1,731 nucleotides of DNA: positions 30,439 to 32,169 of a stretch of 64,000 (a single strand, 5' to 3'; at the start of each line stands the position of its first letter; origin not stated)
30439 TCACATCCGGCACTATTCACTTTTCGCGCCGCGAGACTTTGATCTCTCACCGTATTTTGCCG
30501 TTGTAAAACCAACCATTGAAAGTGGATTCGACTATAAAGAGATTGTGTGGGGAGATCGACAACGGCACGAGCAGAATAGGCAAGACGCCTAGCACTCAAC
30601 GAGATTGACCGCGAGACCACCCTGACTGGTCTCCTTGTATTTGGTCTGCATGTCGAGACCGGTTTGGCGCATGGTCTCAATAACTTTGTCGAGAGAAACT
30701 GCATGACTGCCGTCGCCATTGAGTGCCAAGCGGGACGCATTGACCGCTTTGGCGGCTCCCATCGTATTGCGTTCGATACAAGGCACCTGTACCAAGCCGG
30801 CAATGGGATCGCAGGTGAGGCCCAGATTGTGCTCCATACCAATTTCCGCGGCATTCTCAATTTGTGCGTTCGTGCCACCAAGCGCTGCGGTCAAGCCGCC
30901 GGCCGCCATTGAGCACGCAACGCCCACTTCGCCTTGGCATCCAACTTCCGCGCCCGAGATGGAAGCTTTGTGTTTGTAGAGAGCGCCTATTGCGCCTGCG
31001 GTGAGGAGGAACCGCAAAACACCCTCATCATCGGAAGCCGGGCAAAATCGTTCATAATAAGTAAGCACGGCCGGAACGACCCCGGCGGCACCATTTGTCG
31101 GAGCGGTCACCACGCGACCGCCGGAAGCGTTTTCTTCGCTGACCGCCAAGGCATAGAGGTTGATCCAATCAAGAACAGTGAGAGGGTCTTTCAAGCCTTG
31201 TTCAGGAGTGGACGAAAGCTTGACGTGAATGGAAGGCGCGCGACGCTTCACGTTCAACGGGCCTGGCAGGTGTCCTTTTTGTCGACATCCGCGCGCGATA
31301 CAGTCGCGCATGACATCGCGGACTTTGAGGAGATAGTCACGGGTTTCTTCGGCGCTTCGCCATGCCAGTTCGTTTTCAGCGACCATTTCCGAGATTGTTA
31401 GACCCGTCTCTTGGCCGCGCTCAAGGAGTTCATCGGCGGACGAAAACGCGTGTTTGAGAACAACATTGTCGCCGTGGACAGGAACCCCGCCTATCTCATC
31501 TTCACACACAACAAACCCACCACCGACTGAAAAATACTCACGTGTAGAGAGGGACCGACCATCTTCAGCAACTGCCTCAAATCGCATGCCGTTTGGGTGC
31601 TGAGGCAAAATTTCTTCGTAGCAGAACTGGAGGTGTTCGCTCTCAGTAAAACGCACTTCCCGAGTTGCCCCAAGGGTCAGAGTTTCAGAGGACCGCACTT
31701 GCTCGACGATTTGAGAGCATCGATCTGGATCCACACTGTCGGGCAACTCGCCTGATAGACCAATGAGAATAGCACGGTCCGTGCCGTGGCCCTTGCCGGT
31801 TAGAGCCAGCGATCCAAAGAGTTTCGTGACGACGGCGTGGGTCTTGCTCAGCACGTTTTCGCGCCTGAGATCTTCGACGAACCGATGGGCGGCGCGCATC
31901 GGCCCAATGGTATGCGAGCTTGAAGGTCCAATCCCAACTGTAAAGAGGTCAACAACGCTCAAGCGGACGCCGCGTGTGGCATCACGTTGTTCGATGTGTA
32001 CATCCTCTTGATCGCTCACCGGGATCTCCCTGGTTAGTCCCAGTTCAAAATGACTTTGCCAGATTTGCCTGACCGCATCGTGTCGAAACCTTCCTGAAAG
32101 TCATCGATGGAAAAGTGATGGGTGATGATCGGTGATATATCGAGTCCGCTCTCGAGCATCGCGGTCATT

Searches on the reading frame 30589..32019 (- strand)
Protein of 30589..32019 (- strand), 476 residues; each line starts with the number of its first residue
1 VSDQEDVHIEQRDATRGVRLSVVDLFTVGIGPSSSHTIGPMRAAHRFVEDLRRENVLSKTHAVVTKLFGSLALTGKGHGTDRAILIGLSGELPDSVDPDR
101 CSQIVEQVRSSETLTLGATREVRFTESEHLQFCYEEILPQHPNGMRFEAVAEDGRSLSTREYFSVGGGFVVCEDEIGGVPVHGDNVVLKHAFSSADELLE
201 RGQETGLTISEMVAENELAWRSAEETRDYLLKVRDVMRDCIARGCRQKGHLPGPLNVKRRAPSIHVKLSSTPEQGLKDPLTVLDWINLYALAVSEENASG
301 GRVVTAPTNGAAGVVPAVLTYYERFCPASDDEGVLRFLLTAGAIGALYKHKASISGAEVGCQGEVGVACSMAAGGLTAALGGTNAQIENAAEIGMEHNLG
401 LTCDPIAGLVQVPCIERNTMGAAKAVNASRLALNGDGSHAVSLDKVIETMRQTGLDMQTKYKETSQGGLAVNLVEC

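Call 3: search_protein_families(library=pfam, proteins=[window:30589-32019:-])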
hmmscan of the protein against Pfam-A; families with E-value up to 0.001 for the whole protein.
window:30589-32019:- (476 aa): 2 families
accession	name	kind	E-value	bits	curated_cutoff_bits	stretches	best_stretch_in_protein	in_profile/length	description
PF03313.21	SDH_alpha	-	1.5e-91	307.1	26.4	1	204-470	1-260/260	Serine dehydratase alpha chain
PF03315.21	SDH_beta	-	4.2e-60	203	26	1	21-174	1-154/155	Serine dehydratase beta chain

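Call 4: search_protein_families(library=ncbifam, proteins=[window:30589-32019:-])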
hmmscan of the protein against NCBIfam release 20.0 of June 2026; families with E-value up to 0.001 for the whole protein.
window:30589-32019:- (476 aa): 5 families
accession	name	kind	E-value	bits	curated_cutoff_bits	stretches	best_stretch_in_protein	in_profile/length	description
TIGR00720.1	sda_mono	equivalog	1.9e-204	679.7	345.1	1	21-473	2-450/450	L-serine ammonia-lyase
NF011614.0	PRK15040.1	equivalog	3.4e-157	524.1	873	1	20-474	2-452/454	L-serine ammonia-lyase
NF011598.0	PRK15023.1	equivalog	2.7e-152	507.8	942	1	20-472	2-450/454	L-serine ammonia-lyase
TIGR00718.1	sda_alpha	equivalog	1.4e-51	175.4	243.2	1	192-471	2-275/300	L-serine ammonia-lyase, iron-sulfur-dependent, subunit alpha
TIGR00719.1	sda_beta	equivalog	9.6e-10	38.5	161.2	1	27-91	12-71/208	L-serine ammonia-lyase, iron-sulfur-dependent subunit beta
